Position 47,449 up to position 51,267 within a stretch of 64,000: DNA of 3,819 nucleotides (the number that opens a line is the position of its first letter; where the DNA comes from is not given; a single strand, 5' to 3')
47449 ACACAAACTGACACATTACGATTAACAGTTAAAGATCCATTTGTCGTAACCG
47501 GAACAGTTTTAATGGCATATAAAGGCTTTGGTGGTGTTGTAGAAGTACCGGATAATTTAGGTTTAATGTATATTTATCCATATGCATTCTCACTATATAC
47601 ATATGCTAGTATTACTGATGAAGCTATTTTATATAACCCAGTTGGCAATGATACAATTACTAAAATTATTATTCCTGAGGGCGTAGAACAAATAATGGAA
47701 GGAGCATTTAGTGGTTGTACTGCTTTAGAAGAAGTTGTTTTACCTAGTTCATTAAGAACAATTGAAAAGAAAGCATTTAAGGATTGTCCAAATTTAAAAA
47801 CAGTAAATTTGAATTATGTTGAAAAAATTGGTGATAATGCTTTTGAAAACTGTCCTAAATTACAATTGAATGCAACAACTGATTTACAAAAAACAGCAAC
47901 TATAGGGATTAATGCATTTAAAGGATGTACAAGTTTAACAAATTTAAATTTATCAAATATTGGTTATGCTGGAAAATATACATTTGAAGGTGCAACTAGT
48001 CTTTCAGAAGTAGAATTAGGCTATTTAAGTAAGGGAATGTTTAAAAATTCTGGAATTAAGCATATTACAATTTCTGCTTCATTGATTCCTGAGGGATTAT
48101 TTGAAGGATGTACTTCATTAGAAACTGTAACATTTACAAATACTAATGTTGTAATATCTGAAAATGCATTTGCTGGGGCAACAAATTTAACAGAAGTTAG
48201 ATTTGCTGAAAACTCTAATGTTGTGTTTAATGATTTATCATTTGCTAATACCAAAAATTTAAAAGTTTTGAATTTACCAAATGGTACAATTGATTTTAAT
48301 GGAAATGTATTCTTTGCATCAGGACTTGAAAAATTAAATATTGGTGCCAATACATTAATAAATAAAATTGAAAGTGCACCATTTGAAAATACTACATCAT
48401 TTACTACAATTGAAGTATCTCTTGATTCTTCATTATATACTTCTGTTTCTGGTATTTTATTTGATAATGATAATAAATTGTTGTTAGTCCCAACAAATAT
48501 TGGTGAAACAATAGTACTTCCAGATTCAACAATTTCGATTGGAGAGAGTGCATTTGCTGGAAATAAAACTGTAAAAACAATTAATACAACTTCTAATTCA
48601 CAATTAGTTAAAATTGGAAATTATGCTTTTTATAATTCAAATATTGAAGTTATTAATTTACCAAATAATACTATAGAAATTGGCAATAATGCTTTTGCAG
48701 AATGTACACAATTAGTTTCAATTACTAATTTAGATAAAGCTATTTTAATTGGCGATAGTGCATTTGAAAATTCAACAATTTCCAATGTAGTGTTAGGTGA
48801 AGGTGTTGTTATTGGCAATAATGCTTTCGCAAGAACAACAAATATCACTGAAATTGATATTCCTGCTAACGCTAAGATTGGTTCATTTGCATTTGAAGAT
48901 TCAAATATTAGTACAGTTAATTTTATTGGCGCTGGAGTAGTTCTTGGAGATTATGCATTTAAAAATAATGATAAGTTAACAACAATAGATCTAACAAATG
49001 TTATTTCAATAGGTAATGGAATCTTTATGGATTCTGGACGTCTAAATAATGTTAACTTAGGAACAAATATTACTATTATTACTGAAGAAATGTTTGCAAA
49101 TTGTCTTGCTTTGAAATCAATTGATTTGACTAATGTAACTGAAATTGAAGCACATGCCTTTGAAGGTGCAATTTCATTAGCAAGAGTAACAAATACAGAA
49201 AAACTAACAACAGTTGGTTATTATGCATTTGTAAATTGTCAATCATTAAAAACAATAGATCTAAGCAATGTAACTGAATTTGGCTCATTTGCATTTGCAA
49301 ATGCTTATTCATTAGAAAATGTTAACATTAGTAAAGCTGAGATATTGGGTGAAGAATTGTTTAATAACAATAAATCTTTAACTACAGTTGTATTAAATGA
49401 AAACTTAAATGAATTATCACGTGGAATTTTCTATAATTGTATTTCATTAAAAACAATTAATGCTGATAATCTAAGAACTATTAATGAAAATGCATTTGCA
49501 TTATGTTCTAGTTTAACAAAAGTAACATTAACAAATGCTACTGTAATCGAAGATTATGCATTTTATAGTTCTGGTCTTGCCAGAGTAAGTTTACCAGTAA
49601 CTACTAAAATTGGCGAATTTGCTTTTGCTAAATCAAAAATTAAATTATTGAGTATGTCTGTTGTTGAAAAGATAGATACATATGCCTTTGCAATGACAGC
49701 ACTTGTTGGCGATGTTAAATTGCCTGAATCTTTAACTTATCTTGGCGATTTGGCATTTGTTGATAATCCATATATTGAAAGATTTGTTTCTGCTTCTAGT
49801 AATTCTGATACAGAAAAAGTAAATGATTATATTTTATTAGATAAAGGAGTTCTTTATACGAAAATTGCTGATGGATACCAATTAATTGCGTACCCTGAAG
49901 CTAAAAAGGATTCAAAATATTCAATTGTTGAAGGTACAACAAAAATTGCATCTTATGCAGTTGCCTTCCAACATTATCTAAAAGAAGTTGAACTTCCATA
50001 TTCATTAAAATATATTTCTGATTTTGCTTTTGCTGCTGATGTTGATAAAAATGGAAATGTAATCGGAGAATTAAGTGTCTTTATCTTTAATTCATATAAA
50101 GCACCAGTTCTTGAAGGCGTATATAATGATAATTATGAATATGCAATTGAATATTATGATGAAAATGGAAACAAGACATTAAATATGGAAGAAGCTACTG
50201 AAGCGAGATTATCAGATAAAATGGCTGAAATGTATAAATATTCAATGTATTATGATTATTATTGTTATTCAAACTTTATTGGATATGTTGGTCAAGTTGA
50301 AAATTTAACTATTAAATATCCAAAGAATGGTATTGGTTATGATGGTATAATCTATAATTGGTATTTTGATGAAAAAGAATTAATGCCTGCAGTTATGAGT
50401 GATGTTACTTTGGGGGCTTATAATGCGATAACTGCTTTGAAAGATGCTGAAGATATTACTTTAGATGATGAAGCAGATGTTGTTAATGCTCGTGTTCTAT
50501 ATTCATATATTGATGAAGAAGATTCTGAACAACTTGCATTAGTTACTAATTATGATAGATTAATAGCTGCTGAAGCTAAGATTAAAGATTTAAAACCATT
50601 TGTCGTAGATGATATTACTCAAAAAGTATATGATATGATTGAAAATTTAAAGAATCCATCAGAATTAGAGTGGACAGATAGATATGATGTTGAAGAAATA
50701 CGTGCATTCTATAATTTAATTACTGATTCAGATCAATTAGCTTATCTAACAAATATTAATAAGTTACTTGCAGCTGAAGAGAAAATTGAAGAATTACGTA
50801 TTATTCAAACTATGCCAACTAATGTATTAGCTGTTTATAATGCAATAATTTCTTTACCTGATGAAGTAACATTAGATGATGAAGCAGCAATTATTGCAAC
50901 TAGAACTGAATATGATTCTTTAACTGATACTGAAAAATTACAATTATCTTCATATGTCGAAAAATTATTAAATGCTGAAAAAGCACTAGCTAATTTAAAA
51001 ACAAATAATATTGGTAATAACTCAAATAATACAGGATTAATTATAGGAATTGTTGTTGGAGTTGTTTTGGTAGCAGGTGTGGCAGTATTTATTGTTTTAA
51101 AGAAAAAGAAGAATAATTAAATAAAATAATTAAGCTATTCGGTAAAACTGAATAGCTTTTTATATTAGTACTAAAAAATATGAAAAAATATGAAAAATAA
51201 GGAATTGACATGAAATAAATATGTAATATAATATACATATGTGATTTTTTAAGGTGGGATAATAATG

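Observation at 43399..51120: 2573-aa surface protein fusing an S8 subtilase (with PA domain) to a long BspA-type leucine-rich-repeat array and a C-terminal membrane anchor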

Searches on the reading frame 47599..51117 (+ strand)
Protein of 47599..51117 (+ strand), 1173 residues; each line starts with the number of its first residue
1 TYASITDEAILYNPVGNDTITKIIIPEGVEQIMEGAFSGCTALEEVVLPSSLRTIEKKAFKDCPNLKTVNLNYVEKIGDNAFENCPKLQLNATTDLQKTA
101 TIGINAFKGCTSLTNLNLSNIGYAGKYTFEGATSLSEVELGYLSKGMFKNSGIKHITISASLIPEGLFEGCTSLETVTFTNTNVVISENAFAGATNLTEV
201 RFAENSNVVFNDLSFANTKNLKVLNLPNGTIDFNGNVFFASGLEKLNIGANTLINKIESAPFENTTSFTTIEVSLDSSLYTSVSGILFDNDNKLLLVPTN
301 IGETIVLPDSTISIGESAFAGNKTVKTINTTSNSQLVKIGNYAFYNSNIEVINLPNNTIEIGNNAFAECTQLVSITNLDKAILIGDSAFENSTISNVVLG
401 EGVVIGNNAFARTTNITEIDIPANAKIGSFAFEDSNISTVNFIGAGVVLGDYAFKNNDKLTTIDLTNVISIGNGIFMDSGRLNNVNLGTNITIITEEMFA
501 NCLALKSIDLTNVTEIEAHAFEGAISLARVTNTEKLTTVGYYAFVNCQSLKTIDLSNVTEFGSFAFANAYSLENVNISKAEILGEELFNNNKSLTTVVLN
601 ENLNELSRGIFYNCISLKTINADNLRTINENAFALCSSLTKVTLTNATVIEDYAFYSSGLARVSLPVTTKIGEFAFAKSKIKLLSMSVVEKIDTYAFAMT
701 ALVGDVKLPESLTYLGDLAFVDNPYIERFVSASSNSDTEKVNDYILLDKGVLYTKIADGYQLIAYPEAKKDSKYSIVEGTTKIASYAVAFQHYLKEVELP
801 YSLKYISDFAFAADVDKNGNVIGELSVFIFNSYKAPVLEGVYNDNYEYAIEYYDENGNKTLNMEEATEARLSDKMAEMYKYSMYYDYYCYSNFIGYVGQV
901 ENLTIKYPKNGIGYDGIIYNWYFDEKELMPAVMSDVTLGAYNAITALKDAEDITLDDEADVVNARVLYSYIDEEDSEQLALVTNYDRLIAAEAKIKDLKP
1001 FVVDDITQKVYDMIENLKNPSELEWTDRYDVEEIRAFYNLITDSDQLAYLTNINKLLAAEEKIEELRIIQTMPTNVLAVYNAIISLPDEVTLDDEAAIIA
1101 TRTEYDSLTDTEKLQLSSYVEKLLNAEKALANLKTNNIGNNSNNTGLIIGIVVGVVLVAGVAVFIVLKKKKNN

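Call 17: search_solved_structures(query=window:47599-51117:+, max_evalue=0.001)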
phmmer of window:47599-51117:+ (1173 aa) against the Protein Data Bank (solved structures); distinct sequences matched with E-value up to 0.001: 33.
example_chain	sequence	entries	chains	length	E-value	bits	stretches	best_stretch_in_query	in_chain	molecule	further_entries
4fs7_A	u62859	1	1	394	1.8e-31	112.2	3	23-202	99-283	Uncharacterized protein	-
4gt6_A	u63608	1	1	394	2e-31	112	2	579-802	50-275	Cell surface protein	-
4cp6_A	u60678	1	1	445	1.2e-17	66.5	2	303-423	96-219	CHOLINE BINDING PROTEIN PCPA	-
6mlx_A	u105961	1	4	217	1.6e-16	62.7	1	21-127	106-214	Leucine-rich repeat protein TpLRR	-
4fdw_A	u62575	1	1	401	7.8e-16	60.5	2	301-441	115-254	leucine rich hypothetical protein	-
4h09_A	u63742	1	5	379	3.5e-15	58.3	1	332-662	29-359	Hypothetical leucine rich repeat protein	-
4fd0_A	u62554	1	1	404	3.4e-13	51.7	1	259-464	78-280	Leucine rich hypothetical protein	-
4li1_B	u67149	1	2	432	2.8e-08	35.4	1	163-573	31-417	Leucine-rich repeat-containing G-protein coupled receptor 4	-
4li2_A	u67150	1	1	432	3.2e-08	35.2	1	163-574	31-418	Leucine-rich repeat-containing G-protein coupled receptor 4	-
4kt1_A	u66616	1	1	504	5.4e-07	31.2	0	497-611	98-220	Leucine-rich repeat-containing G-protein coupled receptor 4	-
4qxf_A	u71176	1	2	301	6.1e-07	31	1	498-644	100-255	Leucine-rich repeat-containing G-protein coupled receptor 4, Variable lymphocyte receptor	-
4qxe_A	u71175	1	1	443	6.3e-07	31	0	497-611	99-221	Leucine-rich repeat-containing G-protein coupled receptor 4, linker, Variable lymphocyte r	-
9s37_D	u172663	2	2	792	8.2e-07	30.6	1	162-566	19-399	Leucine-rich repeat-containing G-protein coupled receptor 4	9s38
4z0c_A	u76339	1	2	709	1e-06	30.2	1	31-246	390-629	Toll-like receptor 13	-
8y69_A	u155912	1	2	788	1.2e-06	30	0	499-610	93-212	Leucine-rich repeat-containing G-protein coupled receptor 4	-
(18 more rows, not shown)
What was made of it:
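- On BspA-type LRR (Pfam LRR_5) surface proteins: PDB sequence hits 4fs7 and 4gt6 at 2e-31 (call 17).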

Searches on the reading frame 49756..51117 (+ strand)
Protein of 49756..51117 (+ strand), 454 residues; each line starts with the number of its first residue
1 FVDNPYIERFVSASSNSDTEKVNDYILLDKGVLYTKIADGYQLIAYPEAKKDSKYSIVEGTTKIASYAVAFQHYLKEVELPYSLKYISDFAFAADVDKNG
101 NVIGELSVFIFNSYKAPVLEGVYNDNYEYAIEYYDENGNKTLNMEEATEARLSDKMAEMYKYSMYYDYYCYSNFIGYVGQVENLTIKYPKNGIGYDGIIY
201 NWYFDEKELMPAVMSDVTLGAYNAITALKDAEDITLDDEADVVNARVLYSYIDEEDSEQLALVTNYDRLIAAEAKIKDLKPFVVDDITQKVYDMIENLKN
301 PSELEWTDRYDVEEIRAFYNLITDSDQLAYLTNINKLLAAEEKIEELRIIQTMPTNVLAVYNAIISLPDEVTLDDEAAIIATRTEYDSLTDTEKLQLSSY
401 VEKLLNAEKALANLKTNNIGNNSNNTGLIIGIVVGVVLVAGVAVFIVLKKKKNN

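Call 19: search_protein_families(library=pfam, proteins=[window:49756-51117:+], max_evalue=1)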
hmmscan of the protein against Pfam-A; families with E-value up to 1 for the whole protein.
window:49756-51117:+ (454 aa): 6 families
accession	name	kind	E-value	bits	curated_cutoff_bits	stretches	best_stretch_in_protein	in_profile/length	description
PF17870.6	Insulin_TMD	-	0.003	18.1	33.4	1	421-452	10-43/47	Insulin receptor trans-membrane segment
PF13306.12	LRR_5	-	0.0099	16.2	27.7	1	56-93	17-54/127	BspA type Leucine rich repeat region (6 copies)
PF25799.1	prePAAR_I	-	0.094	13.5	25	1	423-446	15-38/57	Class I prePAAR effector Rhs1 motif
PF15145.11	DUF4577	-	0.12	12.8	27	1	387-448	23-87/128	Domain of unknown function (DUF4577)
PF00746.26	Gram_pos_anchor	-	0.17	12.3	20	1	429-454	18-43/43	LPXTG cell wall anchor motif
PF14828.11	Amnionless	-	0.41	9.8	30.4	1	399-448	317-365/442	Amnionless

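Call 51: predict_structure(alignment_id=A3)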
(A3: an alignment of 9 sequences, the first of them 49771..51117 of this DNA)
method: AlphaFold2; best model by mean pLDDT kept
length: 449 residues; sequences in the alignment: 9
mean_pLDDT: 78.8   pTM: 0.52
mean pLDDT of the five models: 78.8, 71.8, 69.2, 68.5, 67.6
residues with pLDDT >= 90: 219; 70-90: 120; 50-70: 24; < 50: 86
segments of 3 or more residues with pLDDT < 50: 117-129, 136-151, 153-175, 416-449
pLDDT, mean of each block of 10 residues (from residue 1): 90 93 97 94 92 94 86 93 79 75 90 58 38 51 38 44 41 58 88 70 91 91 94 94 91 91 94 77 91 92 93 90 87 93 87 93 90 94 92 90 90 51 37 39 42
secondary structure, 60 per line:
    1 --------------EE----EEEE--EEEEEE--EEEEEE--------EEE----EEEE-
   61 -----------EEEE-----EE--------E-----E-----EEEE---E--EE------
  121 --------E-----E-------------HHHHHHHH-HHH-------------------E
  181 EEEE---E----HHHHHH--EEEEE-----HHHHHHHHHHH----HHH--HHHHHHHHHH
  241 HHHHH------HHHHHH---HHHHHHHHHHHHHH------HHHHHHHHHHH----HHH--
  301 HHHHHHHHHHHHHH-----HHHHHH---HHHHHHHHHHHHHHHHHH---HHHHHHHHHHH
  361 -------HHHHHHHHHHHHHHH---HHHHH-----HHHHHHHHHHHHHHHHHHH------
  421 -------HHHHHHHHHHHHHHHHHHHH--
elements in order: E21-24 E27-32 E35-40 E49-51 E56-59 E72-75 E103-106 H149-156 E180-184 H193-198 E201-205 H211-221 H231-245 H252-257 H261-274 H281-291 H301-314 H320-325 H329-346 H350-360 H368-382 H386-390 H396-414 H428-447
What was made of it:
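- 50401..51012 (+): Three ~60-70-aa three-helix modules (residues 2335-2538), read here as a membrane-proximal stalk. AlphaFold2 pLDDT above 90 (call 51).
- Checked: AlphaFold2 predicts the three helical repeats (2335-2538) as three-helix modules at pLDDT above 90, followed by a TM helix (call 51).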

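Call 54: fold_search(model_id=the predicted structure, library=pdb)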
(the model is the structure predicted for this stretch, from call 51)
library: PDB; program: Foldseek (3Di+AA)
matches with E <= 10: 257; with E <= 0.001: 7
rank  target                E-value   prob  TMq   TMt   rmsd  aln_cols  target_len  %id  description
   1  4gt6                  4.0e-05  1.00  0.15  0.17   9.2       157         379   20  Crystal structure of a leucine rich cell surface protein (FAEPRAA2165_01021) from Faecalibacterium prausnitzii A2-165 at (released 2012-09-26)
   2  4h09_D                1.0e-04  1.00  0.17  0.20   9.4       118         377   20  Crystal structure of a leucine-rich repeat protein (EUBVEN_01088) from Eubacterium ventriosum ATCC 27560 at 2.50 A res (released 2012-10-10)
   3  4cp6                  1.0e-04  1.00  0.16  0.17   8.7       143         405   25  The Crystal structure of Pneumococcal vaccine antigen PcpA (released 2015-02-25)
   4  4h09_E                3.9e-04  1.00  0.17  0.20  10.2       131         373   19  Crystal structure of a leucine-rich repeat protein (EUBVEN_01088) from Eubacterium ventriosum ATCC 27560 at 2.50 A res (released 2012-10-10)
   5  4h09_A                5.3e-04  1.00  0.17  0.20  10.2       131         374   19  Crystal structure of a leucine-rich repeat protein (EUBVEN_01088) from Eubacterium ventriosum ATCC 27560 at 2.50 A res (released 2012-10-10)
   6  4h09_C                5.6e-04  1.00  0.17  0.20  10.2       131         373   19  Crystal structure of a leucine-rich repeat protein (EUBVEN_01088) from Eubacterium ventriosum ATCC 27560 at 2.50 A res (released 2012-10-10)
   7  4h09_B                5.9e-04  1.00  0.17  0.20  10.2       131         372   19  Crystal structure of a leucine-rich repeat protein (EUBVEN_01088) from Eubacterium ventriosum ATCC 27560 at 2.50 A res (released 2012-10-10)
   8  4oju_B                6.6e-03  1.00  0.16  0.44   7.7       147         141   14  Crystal structure of a leucine-rich repeat protein (BACCAP_00569) from Bacteroides capillosus ATCC 29799 at 2.00 A res (released 2014-06-18)
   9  4oju_D                9.9e-03  0.99  0.15  0.44   7.3       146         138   14  Crystal structure of a leucine-rich repeat protein (BACCAP_00569) from Bacteroides capillosus ATCC 29799 at 2.00 A res (released 2014-06-18)
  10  6mlx_A                2.8e-02  0.99  0.13  0.27   9.3       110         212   17  Crystal structure of T. pallidum Leucine Rich Repeat protein (TpLRR) (released 2019-07-17)
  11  4oju_A                4.3e-02  1.00  0.17  0.49   3.1       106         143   18  Crystal structure of a leucine-rich repeat protein (BACCAP_00569) from Bacteroides capillosus ATCC 29799 at 2.00 A res (released 2014-06-18)
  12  6mlx_B                4.8e-02  0.97  0.13  0.27   9.6       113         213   17  Crystal structure of T. pallidum Leucine Rich Repeat protein (TpLRR) (released 2019-07-17)
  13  6zfd_B                8.7e-02  0.25  0.12  0.19  20.3       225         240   11  14-3-3 zeta bound to the phosphorylated 18E6 C-terminus (released 2021-02-17)
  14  5n10_B                1.2e-01  0.25  0.12  0.20  18.9       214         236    9  Cucurbit[8]uril and 14-3-3 based binary bivalent supramolecular-protein assembly platform (released 2017-05-24)
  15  2wzk                  1.8e-01  0.08  0.10  0.12  17.8       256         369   13  Structure of the Cul5 N-terminal domain at 2.05A resolution. (released 2009-12-15)
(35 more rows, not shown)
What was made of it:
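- Closest known: BspA-type LRR surface proteins. Same: Sequence and fold matches to 4fs7, 4gt6, 4h09, 4cp6 and 6mlx (calls 17, 54).
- On BspA-type LRR (Pfam LRR_5) surface proteins: Foldseek hits 4gt6, 4h09 and 4cp6 for the last LRR block (call 54).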
